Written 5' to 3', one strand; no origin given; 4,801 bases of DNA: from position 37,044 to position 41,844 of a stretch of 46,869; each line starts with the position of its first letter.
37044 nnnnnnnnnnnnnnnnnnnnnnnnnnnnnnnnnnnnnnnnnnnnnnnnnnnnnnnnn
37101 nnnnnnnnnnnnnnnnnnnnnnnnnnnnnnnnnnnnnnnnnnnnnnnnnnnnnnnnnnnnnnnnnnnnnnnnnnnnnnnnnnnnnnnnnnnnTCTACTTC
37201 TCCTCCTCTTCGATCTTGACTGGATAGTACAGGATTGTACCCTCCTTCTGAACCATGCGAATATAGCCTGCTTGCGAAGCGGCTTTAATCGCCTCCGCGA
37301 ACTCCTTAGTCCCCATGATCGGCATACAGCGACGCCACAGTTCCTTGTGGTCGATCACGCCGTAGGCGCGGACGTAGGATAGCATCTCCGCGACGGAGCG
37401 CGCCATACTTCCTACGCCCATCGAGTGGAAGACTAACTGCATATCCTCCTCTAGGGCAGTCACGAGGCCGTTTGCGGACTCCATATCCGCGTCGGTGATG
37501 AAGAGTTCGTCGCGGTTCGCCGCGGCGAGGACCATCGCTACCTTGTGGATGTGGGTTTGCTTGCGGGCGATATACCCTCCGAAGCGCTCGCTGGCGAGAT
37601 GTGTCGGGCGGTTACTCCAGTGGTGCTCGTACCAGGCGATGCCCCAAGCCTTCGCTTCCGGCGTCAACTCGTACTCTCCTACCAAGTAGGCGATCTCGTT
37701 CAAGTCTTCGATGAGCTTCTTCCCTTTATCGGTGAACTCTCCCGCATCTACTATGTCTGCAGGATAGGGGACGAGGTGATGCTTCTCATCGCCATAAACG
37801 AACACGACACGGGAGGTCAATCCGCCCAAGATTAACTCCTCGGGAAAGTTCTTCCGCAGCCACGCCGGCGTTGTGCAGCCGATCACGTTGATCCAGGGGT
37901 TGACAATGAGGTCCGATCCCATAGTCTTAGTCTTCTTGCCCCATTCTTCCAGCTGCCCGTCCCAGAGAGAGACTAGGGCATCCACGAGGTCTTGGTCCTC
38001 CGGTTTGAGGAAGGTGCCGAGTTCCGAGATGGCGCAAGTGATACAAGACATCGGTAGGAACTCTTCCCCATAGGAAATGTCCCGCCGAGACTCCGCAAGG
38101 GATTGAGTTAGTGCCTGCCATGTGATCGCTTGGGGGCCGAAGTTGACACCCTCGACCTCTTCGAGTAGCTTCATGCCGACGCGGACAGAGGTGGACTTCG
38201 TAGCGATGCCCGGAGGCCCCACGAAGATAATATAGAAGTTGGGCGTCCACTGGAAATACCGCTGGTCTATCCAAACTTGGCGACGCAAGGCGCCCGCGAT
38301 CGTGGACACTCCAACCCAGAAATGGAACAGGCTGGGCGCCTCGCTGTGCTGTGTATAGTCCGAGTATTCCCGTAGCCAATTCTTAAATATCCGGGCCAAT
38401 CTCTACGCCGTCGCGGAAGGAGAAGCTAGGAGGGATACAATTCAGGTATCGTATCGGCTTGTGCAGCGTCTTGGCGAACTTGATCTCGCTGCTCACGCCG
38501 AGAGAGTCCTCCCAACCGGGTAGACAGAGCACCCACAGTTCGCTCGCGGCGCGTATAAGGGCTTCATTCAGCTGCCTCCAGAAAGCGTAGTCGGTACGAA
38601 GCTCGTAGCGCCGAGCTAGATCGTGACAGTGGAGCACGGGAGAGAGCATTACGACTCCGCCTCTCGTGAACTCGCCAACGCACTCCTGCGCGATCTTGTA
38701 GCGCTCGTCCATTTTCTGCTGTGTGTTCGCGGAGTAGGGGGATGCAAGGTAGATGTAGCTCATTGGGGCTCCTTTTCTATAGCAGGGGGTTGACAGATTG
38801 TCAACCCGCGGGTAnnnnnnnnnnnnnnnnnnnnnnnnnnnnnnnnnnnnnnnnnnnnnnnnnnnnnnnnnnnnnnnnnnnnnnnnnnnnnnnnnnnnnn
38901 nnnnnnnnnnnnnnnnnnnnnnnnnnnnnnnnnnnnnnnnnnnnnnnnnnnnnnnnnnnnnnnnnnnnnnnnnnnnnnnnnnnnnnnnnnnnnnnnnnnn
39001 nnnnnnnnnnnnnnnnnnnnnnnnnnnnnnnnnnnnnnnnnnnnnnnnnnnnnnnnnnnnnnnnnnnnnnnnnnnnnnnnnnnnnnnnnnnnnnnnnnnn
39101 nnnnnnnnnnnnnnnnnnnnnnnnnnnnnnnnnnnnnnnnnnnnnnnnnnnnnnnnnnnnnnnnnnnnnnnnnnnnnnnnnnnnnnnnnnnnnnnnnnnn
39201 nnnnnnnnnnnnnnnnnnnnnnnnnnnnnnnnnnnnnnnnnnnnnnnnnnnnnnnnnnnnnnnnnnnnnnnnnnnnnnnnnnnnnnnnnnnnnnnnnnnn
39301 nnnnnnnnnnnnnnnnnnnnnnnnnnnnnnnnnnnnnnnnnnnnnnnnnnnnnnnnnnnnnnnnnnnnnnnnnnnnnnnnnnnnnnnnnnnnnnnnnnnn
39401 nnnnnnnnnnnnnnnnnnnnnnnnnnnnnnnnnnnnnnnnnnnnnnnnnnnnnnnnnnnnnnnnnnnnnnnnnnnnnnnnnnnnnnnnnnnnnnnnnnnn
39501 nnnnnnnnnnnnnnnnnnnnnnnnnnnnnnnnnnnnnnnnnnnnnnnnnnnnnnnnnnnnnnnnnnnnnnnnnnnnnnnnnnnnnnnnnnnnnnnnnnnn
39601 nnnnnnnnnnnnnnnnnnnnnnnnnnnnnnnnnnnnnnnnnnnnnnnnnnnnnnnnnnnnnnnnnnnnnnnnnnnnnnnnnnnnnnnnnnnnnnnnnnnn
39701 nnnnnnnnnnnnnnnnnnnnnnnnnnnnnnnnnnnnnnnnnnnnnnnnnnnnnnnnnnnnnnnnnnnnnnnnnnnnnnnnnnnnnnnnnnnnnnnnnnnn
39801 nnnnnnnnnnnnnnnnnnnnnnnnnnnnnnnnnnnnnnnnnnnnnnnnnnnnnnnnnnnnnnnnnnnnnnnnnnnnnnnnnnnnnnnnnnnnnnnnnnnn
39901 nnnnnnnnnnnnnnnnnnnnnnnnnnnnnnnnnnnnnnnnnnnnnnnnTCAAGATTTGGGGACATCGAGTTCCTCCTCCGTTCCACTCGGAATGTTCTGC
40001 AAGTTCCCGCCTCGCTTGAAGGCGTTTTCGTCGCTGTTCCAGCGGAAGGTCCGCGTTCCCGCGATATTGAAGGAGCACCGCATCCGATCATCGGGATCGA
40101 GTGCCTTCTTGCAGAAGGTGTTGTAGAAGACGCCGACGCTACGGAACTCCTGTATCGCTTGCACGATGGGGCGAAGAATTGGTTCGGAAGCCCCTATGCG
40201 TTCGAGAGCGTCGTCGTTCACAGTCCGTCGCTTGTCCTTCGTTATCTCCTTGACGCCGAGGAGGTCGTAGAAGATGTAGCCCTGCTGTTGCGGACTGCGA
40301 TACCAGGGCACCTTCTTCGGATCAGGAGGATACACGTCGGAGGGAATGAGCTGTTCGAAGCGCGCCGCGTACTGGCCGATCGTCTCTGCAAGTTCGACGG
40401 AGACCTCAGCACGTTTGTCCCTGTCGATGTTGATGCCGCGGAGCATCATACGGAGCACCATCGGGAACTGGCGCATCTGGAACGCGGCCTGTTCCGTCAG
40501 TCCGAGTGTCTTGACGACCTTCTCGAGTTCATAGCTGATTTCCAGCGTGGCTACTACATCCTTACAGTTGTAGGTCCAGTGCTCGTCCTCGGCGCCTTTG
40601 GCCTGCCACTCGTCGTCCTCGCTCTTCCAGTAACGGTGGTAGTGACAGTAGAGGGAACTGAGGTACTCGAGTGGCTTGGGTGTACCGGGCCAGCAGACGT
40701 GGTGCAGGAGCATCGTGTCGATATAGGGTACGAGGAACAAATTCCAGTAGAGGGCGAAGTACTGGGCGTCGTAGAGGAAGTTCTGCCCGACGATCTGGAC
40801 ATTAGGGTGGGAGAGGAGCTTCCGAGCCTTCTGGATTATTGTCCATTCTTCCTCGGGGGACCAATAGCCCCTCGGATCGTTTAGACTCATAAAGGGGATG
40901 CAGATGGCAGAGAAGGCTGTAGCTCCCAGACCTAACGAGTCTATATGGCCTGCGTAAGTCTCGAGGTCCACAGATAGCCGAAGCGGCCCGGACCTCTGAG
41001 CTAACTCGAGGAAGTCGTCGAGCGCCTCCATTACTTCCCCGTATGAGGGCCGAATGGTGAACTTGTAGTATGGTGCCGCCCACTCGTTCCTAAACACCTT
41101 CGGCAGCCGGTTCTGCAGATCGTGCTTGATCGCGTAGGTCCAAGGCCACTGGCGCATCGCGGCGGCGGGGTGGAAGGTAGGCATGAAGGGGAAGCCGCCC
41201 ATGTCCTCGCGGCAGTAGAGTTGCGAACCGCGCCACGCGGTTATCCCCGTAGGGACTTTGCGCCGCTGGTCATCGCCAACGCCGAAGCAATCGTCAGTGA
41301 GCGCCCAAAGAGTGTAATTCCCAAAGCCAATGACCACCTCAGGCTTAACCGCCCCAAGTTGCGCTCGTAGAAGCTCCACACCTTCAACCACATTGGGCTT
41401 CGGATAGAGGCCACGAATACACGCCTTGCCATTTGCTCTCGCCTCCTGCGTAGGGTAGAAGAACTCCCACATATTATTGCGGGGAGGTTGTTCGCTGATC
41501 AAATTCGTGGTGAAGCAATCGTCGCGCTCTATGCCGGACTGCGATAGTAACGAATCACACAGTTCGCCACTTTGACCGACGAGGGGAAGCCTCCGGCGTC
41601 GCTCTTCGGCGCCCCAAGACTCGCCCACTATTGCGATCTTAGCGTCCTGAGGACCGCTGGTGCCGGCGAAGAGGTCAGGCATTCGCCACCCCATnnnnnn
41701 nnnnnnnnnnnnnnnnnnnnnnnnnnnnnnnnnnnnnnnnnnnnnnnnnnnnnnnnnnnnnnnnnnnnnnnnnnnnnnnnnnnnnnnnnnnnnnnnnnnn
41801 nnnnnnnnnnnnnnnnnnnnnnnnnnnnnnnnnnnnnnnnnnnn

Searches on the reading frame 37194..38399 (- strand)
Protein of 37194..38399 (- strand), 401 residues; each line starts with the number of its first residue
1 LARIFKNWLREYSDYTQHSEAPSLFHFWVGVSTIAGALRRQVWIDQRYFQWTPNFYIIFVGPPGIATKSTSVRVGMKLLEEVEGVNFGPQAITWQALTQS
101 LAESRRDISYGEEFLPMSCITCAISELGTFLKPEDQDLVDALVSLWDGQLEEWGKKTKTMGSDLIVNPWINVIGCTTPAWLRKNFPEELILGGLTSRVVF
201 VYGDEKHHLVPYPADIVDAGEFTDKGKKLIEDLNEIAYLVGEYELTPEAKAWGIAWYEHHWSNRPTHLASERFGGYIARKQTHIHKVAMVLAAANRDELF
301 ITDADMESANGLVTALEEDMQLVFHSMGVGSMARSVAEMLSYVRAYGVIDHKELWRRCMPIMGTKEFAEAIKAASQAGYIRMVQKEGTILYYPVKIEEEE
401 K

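Call 11: search_protein_families(library=pfam, proteins=[window:37194-38399:-], max_evalue=0.01)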
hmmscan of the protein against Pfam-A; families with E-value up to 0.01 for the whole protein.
window:37194-38399:- (401 aa): 1 family
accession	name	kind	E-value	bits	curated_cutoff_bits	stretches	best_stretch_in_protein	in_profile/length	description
PF13148.11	DUF3987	-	9.3e-15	55.1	27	1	120-325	146-363/364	Protein of unknown function (DUF3987)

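Call 12: search_protein_families(library=phrogs, proteins=[window:37194-38399:-], max_evalue=0.01)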
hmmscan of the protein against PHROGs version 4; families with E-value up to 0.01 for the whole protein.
window:37194-38399:- (401 aa): 4 families
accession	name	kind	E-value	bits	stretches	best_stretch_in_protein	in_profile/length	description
phrog_14296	-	DNA, RNA and nucleotide metabolism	1.6e-77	262.2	1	6-357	2-351/417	DNA primase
phrog_5311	-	DNA, RNA and nucleotide metabolism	6.7e-08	32.2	1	9-80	267-336/692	helicase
phrog_10514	-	DNA, RNA and nucleotide metabolism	0.0031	16.8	0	7-207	342-540/750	DNA primase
phrog_3022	-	DNA, RNA and nucleotide metabolism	0.0033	16.9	1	132-350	487-714/788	DNA primase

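Call 59: search_dna_similar(query=window:37194-38399:-, collection=phages, mode=protein, max_rows=25)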
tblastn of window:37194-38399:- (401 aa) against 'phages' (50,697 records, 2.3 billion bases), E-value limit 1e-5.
Records with a match: 25; places in all: 25; records where one place covers at least 80% of the query: 24.
Best place of each record, by identity: <60% 25.
By first word of the organism name: Pseudomonas 16; Caudoviricetes 2; Bacteriophage 1; Microcystis 1; Vibrio 1; Desulfofustis 1; Caulobacter 1; EBPR 1; Polaromonas 1.
By host as written in the record: Pseudomonas aeruginosa 12; - 6; Microcystis elabens 1; Vibrio splendidus 1; Psuedomonas aeruginosa 1; Pseudomonas sp. 1; Caulobacter sp. 1; Methanomicrobiales 1; and 1 more.
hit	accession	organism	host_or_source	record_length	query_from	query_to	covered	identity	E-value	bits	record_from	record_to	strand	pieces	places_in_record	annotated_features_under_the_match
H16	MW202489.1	Bacteriophage sp.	Manatee Spring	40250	1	387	97%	47.4%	8e-115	374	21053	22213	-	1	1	hypothetical protein | DNA polymerase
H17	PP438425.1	Microcystis phage Mel-JY34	Microcystis elabens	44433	3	383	95%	47.0%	2e-111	364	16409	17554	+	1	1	DUF3987 family protein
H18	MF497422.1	Vibrio phage vB_VspS_VS-ABTNL-3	Vibrio splendidus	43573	3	386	96%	38.9%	2e-86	292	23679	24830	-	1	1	hypothetical protein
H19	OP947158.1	Desulfofustis phage LS06-2018-MD01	-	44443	2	354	88%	30.7%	2e-46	176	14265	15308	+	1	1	DNA primase | hypothetical protein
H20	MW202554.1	Caudoviricetes sp.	Manatee Spring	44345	4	380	94%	27.1%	4e-37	149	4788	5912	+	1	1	hypothetical protein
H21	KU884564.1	Pseudomonas phage PaMx43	Pseudomonas aeruginosa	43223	3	384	95%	26.6%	7e-27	119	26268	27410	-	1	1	putative primase | putative DNA polymerase I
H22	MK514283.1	Pseudomonas phage vB_PaeP_TF17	Psuedomonas aeruginosa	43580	3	384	95%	26.6%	7e-27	119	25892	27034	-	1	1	putative primase | putative DNA polymerase I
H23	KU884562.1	Pseudomonas phage PaMx35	Pseudomonas aeruginosa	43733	3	384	95%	26.6%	7e-27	119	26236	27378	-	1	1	putative primase | putative DNA polymerase I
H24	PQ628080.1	Pseudomonas phage Neko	Pseudomonas aeruginosa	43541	3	384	95%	26.4%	1e-25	115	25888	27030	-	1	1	putative primase | DNA polymerase I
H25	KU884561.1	Pseudomonas phage PaMx33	Pseudomonas aeruginosa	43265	3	384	95%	26.3%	9e-26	115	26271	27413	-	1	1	putative primase | putative DNA polymerase I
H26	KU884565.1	Pseudomonas phage PaMx46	Pseudomonas aeruginosa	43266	3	384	95%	26.3%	9e-26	115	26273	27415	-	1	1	putative primase | putative DNA polymerase I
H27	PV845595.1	Pseudomonas phage Ph_15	Pseudomonas aeruginosa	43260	3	384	95%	26.3%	1e-25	115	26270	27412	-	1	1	putative primase | putative DNA polymerase I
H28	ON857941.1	Pseudomonas phage vB_PaeP_FBPa48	Pseudomonas sp.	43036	3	384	95%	26.3%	1e-25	115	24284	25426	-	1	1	hypothetical protein | DNA polymerase I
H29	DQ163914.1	Pseudomonas phage 119X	-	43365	3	384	95%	26.3%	1e-25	115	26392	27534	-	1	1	record has no annotation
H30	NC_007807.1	Pseudomonas phage 119X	Pseudomonas aeruginosa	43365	3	384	95%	26.3%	1e-25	115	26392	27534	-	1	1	119X_gp30: DNA primase | 119X_gp31: DNA polymerase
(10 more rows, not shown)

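Call 94: search_solved_structures(query=window:37194-38399:-, max_evalue=10, show_alignments=2)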
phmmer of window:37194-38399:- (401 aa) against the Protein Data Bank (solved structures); distinct sequences matched with E-value up to 10: 2.
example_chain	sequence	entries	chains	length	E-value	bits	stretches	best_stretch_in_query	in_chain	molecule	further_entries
3trd_A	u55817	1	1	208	0.00072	21.7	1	254-294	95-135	Alpha/beta hydrolase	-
6zu5_LX0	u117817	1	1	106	1.6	10.7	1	211-249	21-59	uL23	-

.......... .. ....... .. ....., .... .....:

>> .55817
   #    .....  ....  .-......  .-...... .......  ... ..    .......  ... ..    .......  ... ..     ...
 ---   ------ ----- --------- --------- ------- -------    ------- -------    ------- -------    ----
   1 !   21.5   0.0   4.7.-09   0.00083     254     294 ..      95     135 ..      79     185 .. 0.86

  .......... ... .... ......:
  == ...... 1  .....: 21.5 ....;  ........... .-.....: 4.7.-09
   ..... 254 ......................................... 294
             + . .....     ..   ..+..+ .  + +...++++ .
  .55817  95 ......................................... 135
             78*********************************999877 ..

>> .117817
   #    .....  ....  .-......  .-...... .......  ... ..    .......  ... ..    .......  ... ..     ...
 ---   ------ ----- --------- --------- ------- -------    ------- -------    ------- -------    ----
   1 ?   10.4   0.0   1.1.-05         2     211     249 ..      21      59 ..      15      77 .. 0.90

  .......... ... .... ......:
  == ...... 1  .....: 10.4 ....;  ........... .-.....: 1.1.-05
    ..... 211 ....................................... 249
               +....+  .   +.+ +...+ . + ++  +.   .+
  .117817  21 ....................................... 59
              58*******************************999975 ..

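Call 97: search_solved_structures(query=A4, max_evalue=10)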
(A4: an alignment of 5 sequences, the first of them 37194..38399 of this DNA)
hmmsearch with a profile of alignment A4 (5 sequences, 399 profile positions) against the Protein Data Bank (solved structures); distinct sequences matched with E-value up to 10: 1.
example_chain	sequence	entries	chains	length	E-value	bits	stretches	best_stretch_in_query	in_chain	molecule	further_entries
3trd_A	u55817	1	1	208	1.2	11.3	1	254-294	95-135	Alpha/beta hydrolase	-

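Call 98: search_protein_families(library=ncbifam, proteins=[window:37194-38399:-], max_evalue=1)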
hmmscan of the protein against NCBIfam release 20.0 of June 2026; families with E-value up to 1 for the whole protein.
window:37194-38399:- (401 aa): 1 family
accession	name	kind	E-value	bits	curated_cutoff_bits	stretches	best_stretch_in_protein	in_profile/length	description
NF058636.1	helic_sll1366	equivalog_domain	0.0061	15.3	550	1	77-173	162-258/589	sll1366 family intein-prone helicase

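Call 121: predict_structure(protein=window:37194-38399:-)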
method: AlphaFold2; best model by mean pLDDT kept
length: 401 residues; sequences in the alignment: 1
mean_pLDDT: 35.6   pTM: 0.23
mean pLDDT of the five models: 35.6, 33.5, 32.4, 31.8, 31.0
residues with pLDDT >= 90: 0; 70-90: 1; 50-70: 30; < 50: 370
segments of 3 or more residues with pLDDT < 50: 1-335, 341-363, 387-389, 395-401
pLDDT, mean of each block of 10 residues (from residue 1): 35 34 31 30 29 32 32 37 33 35 31 30 35 42 43 37 26 28 32 28 26 27 37 34 35 36 30 29 30 26 31 39 38 48 42 45 54 57 56 45 33
secondary structure, 60 per line:
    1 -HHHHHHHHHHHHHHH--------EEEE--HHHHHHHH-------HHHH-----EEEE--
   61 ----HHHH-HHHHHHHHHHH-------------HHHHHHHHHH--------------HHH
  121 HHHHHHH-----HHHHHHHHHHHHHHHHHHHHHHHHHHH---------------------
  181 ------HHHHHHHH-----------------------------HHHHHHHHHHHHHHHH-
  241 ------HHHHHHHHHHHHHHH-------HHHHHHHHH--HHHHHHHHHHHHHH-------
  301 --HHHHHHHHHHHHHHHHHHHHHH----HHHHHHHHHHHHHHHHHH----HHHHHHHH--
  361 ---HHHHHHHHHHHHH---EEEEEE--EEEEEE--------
elements in order: H2-16 E25-28 H31-38 H46-49 E55-58 H65-68 H70-80 H94-103 H118-127 H133-159 H187-194 H224-239 H247-261 H269-277 H280-293 H303-324 H329-346 H351-358 H364-376 E380-385 E388-393

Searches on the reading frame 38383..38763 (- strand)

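Call 11: search_protein_families(library=pfam, proteins=[window:38383-38763:-], max_evalue=0.01)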
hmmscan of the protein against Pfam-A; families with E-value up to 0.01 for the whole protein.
window:38383-38763:- (126 aa): 4 families
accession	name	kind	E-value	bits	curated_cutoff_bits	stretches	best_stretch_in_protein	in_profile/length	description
PF09152.16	DUF1937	-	3.7e-15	57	23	1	4-104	3-111/116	Domain of unknown function (DUF1937)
PF24963.1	DUF7768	-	1.4e-05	25.8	26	1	3-106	2-97/98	Domain of unknown function (DUF7768)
PF14359.12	DUF4406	-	0.00019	22.2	22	1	4-106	3-91/91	Domain of unknown function (DUF4406)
PF05014.21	Nuc_deoxyrib_tr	-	0.0027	18.3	28.8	1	4-105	1-94/117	Nucleoside 2-deoxyribosyltransferase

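Call 12: search_protein_families(library=phrogs, proteins=[window:38383-38763:-], max_evalue=0.01)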
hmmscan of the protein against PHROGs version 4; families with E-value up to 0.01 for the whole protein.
window:38383-38763:- (126 aa): 1 family
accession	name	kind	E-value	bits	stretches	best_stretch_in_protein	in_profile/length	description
phrog_355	-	DNA, RNA and nucleotide metabolism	1.2e-13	52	1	1-108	74-173/249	nucleoside 2-deoxyribosyltransferase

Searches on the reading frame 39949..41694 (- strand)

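Call 11: search_protein_families(library=pfam, proteins=[window:39949-41694:-], max_evalue=0.01)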
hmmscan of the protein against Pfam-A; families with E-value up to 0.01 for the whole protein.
window:39949-41694:- (581 aa): 3 families
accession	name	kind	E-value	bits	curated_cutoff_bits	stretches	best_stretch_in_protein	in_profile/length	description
PF03167.25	UDG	-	3e-14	53.7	24.3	1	14-183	4-125/141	Uracil DNA glycosylase superfamily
PF01612.26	DNA_pol_A_exo1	-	1.5e-10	41.6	23.6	1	276-394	63-172/173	3'-5' exonuclease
PF00476.26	DNA_pol_A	-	7.3e-07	28.9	34.3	1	466-575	33-138/381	DNA polymerase family A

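Call 12: search_protein_families(library=phrogs, proteins=[window:39949-41694:-], max_evalue=0.01)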
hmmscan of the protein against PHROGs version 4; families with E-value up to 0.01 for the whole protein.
window:39949-41694:- (581 aa): 3 families
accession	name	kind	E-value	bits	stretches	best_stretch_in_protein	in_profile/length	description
phrog_17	-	DNA, RNA and nucleotide metabolism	4.8e-44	151.7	1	13-572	475-989/1445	DNA polymerase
phrog_12241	-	DNA, RNA and nucleotide metabolism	1.9e-08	34.7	1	465-560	393-491/502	DNA polymerase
phrog_403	-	DNA, RNA and nucleotide metabolism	0.00021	21.3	1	280-391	124-247/321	DNA polymerase exonuclease subunit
